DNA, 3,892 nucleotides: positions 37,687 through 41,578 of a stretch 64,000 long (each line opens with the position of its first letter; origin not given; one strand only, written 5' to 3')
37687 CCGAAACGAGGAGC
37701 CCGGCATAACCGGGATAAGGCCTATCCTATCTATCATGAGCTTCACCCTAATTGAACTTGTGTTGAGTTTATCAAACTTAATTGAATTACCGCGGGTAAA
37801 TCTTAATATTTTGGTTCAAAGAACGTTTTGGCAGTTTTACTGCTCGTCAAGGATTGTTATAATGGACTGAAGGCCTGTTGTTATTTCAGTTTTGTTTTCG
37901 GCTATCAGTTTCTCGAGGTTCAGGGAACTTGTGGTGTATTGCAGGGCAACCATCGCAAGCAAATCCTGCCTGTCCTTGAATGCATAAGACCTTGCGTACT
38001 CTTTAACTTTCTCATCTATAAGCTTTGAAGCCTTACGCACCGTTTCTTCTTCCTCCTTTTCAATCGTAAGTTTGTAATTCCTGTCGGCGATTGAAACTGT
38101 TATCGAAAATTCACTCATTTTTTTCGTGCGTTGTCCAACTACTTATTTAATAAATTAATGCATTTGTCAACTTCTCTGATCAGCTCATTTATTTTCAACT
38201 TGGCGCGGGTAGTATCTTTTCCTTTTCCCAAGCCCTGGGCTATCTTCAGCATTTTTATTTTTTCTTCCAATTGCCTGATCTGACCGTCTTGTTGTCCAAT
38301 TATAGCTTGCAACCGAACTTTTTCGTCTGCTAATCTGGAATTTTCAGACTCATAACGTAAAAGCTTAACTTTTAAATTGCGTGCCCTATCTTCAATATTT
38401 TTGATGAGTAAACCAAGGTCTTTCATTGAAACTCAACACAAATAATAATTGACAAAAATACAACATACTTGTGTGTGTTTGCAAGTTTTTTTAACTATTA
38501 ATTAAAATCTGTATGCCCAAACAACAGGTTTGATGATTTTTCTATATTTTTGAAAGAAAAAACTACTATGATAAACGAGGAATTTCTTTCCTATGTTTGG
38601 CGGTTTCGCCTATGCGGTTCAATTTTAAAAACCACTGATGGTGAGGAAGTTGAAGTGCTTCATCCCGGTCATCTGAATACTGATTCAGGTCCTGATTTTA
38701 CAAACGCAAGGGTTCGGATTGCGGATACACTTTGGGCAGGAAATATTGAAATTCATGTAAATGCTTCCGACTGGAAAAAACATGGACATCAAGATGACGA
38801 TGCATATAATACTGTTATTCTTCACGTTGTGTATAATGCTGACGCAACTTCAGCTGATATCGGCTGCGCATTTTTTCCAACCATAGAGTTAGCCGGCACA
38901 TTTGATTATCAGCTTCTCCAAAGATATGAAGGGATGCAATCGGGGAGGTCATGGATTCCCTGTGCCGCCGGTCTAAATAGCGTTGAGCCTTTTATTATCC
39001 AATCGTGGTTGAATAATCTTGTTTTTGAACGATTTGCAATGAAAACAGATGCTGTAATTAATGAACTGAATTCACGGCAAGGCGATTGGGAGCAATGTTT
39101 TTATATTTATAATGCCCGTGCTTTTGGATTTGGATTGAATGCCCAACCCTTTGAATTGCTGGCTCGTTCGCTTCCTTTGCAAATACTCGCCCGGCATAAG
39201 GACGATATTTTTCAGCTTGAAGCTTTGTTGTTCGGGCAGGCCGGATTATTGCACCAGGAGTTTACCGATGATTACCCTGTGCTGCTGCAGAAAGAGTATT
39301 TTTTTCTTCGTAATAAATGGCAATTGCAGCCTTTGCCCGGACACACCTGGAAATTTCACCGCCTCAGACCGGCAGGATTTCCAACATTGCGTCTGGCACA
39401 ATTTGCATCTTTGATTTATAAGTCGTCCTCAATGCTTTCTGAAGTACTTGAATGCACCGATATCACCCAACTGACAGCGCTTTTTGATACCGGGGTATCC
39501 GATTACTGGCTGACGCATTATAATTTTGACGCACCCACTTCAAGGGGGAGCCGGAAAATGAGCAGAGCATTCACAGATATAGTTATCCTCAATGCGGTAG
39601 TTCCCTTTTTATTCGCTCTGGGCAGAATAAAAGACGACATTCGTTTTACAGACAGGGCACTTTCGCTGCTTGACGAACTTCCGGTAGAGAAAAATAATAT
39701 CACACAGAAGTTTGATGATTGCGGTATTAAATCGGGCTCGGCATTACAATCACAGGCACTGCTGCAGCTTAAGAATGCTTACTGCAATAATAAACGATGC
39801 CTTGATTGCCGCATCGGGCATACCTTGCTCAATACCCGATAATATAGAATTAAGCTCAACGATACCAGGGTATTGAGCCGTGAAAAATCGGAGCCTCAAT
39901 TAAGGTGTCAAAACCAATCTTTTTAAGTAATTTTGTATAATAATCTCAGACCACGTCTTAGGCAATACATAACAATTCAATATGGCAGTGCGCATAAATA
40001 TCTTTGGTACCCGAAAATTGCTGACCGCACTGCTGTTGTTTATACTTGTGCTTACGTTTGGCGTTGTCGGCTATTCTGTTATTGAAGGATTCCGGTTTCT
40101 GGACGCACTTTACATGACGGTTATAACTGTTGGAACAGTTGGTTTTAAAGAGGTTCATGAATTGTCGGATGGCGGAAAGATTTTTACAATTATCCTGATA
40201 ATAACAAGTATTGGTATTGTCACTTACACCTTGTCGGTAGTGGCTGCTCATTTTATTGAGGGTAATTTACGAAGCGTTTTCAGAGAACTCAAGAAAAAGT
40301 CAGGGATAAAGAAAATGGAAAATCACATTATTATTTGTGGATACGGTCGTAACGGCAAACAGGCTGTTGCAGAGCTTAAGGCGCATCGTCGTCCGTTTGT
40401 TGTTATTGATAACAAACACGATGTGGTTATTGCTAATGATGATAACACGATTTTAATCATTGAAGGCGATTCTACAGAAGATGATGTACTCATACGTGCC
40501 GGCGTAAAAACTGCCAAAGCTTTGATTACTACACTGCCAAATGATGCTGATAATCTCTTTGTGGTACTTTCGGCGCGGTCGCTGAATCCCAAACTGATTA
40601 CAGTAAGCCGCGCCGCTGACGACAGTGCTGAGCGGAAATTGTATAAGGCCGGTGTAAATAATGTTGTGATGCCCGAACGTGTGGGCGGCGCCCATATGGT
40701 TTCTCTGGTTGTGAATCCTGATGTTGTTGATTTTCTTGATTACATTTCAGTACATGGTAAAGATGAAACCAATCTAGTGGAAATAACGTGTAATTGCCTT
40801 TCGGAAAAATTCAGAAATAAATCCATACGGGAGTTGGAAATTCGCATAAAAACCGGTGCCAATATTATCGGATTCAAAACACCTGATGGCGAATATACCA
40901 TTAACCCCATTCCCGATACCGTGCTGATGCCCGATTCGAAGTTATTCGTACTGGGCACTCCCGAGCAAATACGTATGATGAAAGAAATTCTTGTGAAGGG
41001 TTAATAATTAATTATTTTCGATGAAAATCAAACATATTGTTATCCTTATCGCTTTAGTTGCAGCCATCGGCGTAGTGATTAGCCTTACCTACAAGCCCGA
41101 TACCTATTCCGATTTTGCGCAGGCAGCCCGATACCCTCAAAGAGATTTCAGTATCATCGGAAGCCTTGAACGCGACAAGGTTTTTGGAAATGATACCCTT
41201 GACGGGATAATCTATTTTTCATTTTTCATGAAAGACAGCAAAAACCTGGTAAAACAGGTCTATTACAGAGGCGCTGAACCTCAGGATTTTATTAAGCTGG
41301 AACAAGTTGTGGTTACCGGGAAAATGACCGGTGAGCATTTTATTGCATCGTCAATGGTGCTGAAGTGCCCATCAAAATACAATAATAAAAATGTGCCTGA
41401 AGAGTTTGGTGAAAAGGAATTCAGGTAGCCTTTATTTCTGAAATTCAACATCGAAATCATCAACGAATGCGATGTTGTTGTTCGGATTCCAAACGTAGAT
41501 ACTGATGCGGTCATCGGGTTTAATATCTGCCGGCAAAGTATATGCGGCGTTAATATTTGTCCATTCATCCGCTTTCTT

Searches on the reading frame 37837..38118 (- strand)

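Call 74: search_protein_families(library=pfam, proteins=[window:37837-38118:-], max_evalue=0.001)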
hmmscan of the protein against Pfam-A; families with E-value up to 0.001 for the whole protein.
window:37837-38118:- (93 aa): 1 family
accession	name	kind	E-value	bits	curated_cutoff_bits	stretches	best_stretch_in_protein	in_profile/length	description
PF05164.18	ZapA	-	2.1e-17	63.7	23.8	1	6-81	1-79/88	Cell division protein ZapA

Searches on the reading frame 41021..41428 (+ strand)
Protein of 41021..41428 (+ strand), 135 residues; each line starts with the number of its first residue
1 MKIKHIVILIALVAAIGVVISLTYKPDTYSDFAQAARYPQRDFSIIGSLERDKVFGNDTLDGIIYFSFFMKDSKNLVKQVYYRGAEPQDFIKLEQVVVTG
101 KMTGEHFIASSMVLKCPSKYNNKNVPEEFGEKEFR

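Call 74: search_protein_families(library=pfam, proteins=[window:41021-41428:+], max_evalue=0.001)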
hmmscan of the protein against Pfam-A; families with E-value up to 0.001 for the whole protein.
window:41021-41428:+ (135 aa): 1 family
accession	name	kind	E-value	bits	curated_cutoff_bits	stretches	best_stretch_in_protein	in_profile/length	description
PF03100.22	CcmE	-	1e-10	42.3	24.6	1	33-122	12-98/99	CcmE domain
